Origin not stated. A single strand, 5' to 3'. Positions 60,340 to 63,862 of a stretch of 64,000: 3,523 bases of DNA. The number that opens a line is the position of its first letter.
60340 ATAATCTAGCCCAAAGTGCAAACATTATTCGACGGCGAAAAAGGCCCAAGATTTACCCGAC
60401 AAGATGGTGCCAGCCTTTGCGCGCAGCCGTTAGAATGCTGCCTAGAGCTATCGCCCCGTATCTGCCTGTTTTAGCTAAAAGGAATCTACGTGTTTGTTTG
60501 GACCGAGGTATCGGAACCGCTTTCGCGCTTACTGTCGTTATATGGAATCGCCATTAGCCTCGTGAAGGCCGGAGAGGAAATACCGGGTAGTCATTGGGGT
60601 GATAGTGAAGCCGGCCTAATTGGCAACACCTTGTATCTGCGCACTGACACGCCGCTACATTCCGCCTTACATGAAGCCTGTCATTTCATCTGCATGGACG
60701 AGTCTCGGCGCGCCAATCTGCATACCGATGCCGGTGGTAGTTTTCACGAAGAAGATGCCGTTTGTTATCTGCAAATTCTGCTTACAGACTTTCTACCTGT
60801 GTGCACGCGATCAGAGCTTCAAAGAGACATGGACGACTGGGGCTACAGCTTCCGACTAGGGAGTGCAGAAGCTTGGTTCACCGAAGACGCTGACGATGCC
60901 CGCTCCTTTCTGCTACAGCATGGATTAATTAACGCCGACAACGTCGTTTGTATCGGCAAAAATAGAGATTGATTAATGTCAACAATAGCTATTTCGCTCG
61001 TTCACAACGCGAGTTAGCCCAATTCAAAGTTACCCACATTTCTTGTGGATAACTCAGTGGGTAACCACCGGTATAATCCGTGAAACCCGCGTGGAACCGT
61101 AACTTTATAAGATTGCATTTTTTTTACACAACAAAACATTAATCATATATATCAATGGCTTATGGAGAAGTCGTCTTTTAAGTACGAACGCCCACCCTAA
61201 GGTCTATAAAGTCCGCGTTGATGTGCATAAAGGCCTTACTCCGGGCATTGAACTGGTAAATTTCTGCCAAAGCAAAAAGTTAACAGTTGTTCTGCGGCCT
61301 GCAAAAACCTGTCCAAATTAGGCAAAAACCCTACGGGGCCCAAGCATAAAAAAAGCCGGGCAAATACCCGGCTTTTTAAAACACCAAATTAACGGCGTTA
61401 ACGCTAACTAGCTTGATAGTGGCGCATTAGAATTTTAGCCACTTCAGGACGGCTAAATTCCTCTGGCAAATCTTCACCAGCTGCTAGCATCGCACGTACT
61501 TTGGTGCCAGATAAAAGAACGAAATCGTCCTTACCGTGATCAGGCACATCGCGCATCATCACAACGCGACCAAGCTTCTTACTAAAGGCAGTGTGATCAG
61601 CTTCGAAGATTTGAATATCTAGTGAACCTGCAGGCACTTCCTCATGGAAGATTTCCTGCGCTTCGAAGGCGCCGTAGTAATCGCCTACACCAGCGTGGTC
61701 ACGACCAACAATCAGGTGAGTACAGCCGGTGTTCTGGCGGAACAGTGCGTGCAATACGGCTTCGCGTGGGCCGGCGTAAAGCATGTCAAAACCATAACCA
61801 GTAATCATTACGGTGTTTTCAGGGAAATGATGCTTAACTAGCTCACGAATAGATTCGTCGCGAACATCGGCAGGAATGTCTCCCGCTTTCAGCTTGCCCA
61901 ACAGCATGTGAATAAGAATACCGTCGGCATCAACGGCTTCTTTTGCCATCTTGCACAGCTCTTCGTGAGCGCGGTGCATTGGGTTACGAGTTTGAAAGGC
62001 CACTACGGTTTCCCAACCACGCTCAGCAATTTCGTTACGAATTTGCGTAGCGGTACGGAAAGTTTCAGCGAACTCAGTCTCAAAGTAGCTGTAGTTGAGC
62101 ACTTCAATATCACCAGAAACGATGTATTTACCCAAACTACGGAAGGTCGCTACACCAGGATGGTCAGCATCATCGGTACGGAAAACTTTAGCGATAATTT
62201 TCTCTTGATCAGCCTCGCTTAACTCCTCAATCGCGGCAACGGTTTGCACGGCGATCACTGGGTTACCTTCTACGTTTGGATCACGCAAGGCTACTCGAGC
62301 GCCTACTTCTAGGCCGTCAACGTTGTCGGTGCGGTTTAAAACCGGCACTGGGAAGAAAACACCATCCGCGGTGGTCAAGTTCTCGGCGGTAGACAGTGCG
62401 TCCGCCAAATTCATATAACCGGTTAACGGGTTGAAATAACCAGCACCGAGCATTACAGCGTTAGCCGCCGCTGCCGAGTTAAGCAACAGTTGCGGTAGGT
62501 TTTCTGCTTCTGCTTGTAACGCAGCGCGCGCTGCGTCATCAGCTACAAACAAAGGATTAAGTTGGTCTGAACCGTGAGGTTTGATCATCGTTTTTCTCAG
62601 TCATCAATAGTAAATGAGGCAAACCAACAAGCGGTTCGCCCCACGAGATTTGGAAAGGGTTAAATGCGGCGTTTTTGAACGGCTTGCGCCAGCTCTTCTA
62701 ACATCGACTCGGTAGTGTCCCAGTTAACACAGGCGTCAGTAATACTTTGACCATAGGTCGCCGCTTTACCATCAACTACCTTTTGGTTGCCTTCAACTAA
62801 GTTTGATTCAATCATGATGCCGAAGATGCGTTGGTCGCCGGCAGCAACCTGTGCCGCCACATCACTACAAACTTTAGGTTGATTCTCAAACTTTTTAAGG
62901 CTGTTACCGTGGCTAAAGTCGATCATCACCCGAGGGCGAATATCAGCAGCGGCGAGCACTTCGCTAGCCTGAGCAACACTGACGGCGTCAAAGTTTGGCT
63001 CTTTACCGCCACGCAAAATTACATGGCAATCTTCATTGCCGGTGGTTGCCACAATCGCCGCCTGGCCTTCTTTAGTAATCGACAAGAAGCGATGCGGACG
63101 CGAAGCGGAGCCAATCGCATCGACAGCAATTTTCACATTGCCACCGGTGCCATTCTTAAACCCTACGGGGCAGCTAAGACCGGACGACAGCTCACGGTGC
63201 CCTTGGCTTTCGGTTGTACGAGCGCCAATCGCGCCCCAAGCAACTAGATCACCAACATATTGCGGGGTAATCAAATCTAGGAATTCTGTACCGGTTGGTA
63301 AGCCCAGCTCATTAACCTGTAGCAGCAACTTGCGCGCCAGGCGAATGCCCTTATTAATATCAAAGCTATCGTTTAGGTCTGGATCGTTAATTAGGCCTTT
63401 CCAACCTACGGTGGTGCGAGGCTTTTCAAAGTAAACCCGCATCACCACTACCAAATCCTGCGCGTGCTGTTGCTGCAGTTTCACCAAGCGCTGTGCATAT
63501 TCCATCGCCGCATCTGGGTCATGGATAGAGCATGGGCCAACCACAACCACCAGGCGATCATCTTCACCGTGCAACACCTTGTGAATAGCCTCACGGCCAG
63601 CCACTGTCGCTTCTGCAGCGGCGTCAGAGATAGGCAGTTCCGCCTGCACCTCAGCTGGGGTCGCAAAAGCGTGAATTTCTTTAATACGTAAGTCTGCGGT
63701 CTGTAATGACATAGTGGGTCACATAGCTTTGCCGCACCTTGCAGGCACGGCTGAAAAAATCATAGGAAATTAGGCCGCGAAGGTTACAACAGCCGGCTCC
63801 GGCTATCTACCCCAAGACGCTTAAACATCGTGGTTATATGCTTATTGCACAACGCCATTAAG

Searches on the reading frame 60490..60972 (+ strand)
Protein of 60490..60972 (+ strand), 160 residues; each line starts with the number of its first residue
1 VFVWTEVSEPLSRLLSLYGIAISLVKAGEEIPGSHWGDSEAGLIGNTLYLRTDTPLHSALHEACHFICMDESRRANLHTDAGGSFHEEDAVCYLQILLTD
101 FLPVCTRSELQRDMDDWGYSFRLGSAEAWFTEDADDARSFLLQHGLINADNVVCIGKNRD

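Call 3: search_protein_families(library=pfam, proteins=[window:60490-60972:+], max_evalue=0.01)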
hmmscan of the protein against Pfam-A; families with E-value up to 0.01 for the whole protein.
window:60490-60972:+ (160 aa): 0 families

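Call 6: search_protein_families(library=ncbifam, proteins=[window:60490-60972:+], max_evalue=0.01)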
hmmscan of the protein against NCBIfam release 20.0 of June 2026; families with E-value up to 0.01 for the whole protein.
window:60490-60972:+ (160 aa): 0 families

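Call 21: search_protein_families(library=pfam, proteins=[window:60490-60972:+], max_evalue=5)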
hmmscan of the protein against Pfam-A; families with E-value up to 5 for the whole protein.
window:60490-60972:+ (160 aa): 0 families

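Call 66: find_encoding_contigs(protein=window:60490-60972:+, flank=10000, max_places=3)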
Protein window:60490-60972:+ (160 aa): 8 contigs read that carry it; 3 places shown.
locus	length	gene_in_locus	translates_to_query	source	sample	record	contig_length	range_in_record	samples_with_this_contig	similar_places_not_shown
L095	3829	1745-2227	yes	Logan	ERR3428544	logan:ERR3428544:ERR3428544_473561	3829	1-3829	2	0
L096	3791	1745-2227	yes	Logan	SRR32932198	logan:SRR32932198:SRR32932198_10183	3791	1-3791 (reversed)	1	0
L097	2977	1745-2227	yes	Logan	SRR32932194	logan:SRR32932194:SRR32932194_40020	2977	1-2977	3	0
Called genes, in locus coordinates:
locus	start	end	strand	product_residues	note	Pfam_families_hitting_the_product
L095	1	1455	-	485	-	?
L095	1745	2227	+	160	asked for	-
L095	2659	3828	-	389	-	?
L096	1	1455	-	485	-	?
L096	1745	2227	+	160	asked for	-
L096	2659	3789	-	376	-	?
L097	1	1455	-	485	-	?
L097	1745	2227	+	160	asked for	-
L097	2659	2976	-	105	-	?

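Call 67: search_protein_families(library=phrogs, proteins=[window:60490-60972:+], max_evalue=0.1)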
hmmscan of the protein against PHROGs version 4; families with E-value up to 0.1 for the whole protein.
window:60490-60972:+ (160 aa): 0 families

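Call 75: search_protein_representatives(protein=window:60490-60972:+)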
Query: 160 residues. Proteins with E-value up to 0.001 (for the whole library): 443; up to 1e-10: 276; up to 1e-30: 50. The best 150 are listed.
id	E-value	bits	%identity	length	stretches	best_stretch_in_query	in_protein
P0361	3.4e-56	205.8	63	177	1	4-147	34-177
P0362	2.3e-54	199.9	62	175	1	9-151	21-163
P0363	5.7e-52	192.1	57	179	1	9-149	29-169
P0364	7.3e-49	182.0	57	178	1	8-150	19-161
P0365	4.9e-46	172.8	57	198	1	9-149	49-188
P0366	2.3e-45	170.6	60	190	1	11-139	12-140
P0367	8.4e-45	168.8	53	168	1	13-151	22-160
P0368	3.3e-44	166.8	57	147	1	17-147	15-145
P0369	3.3e-42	160.3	54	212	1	11-150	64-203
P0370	5.0e-42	159.7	62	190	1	10-125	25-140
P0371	7.8e-42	159.1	57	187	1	11-149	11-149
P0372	1.9e-41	157.9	62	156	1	25-142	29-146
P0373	3.8e-41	156.9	54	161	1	13-148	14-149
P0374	5.6e-41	156.3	63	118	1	41-149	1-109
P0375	6.0e-41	156.2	58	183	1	8-140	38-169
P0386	3.4e-37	144.0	48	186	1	7-153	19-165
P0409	3.8e-31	124.3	46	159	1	12-151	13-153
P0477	2.0e-20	89.4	45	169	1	10-148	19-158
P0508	4.4e-18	81.9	40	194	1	13-141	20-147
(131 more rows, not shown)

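Call 77: list_cluster_members(proteins=[P0361, P0362, P0363, P0364, P0367, P0373, P0386, P0409, P0477, P0508])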
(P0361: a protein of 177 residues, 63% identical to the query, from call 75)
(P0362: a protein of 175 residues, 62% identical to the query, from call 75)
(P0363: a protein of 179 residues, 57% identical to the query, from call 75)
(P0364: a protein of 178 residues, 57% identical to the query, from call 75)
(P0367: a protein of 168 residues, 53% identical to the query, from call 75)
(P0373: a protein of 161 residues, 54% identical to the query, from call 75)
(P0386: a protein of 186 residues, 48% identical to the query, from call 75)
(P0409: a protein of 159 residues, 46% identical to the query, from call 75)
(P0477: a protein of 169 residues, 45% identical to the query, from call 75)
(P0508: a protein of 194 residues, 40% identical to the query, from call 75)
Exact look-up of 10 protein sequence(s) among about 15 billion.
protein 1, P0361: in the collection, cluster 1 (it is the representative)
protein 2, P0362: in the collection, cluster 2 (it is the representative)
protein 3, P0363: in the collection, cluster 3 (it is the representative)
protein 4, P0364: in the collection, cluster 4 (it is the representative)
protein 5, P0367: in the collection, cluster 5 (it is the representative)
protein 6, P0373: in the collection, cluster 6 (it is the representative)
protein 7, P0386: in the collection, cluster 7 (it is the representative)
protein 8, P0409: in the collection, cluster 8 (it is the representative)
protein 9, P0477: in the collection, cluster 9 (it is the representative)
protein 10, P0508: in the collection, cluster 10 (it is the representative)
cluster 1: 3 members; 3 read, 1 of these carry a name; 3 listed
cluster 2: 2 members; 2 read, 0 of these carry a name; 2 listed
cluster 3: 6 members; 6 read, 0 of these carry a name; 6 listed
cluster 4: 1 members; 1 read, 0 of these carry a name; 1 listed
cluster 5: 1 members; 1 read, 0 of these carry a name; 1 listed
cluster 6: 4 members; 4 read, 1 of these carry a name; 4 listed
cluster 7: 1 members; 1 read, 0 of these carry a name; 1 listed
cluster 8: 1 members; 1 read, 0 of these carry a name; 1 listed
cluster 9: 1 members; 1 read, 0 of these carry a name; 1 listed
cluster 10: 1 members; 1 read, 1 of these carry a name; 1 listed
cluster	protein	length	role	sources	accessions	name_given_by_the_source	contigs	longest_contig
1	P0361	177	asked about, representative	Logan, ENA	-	-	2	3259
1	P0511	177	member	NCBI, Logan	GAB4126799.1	MAG: hypothetical protein Tsb0027_26160 [Wenzhouxiangellaceae bacterium]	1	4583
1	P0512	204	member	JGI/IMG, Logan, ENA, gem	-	-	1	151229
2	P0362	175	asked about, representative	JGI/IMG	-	-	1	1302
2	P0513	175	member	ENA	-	-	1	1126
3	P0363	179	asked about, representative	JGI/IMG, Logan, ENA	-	-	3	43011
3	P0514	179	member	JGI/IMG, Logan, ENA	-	-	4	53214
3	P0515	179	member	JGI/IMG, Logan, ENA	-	-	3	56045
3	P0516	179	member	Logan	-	-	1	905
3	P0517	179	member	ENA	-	-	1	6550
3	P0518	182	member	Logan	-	-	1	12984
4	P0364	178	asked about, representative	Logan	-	-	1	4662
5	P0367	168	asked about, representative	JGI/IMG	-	-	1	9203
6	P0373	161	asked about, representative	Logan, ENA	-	-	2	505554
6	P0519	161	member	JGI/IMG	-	hypothetical protein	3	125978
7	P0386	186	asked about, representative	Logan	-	-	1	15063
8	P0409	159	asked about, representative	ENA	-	-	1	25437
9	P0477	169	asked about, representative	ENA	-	-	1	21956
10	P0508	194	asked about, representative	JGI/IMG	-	hypothetical protein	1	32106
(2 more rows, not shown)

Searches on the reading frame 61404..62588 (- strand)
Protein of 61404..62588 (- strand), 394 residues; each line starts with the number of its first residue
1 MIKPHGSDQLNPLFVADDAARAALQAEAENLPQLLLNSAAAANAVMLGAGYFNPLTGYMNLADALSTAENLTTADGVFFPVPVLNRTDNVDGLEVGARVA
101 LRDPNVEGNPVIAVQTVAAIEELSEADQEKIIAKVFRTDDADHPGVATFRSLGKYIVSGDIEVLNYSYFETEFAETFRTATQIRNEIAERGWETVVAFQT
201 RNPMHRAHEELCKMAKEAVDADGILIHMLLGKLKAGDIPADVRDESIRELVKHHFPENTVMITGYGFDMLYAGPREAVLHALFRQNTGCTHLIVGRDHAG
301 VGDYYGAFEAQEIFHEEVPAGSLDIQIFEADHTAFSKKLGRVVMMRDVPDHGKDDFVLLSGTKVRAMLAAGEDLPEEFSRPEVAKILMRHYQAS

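Call 3: search_protein_families(library=pfam, proteins=[window:61404-62588:-], max_evalue=0.01)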
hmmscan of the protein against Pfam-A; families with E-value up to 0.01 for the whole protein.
window:61404-62588:- (394 aa): 2 families
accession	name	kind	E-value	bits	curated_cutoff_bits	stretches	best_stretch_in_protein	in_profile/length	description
PF01747.23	ATP-sulfurylase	-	2.9e-77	259.3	24.3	1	178-389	5-211/212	ATP-sulfurylase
PF14306.12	PUA_2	-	9.7e-35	120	27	1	2-165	1-158/159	PUA-like domain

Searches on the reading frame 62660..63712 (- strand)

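Call 3: search_protein_families(library=pfam, proteins=[window:62660-63712:-], max_evalue=0.01)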
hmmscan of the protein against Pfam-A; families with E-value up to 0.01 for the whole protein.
window:62660-63712:- (350 aa): 1 family
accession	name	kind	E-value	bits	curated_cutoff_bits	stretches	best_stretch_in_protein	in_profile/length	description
PF00793.26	DAHP_synth_1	-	8.4e-95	317.2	25.5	1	42-338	8-269/270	DAHP synthetase I family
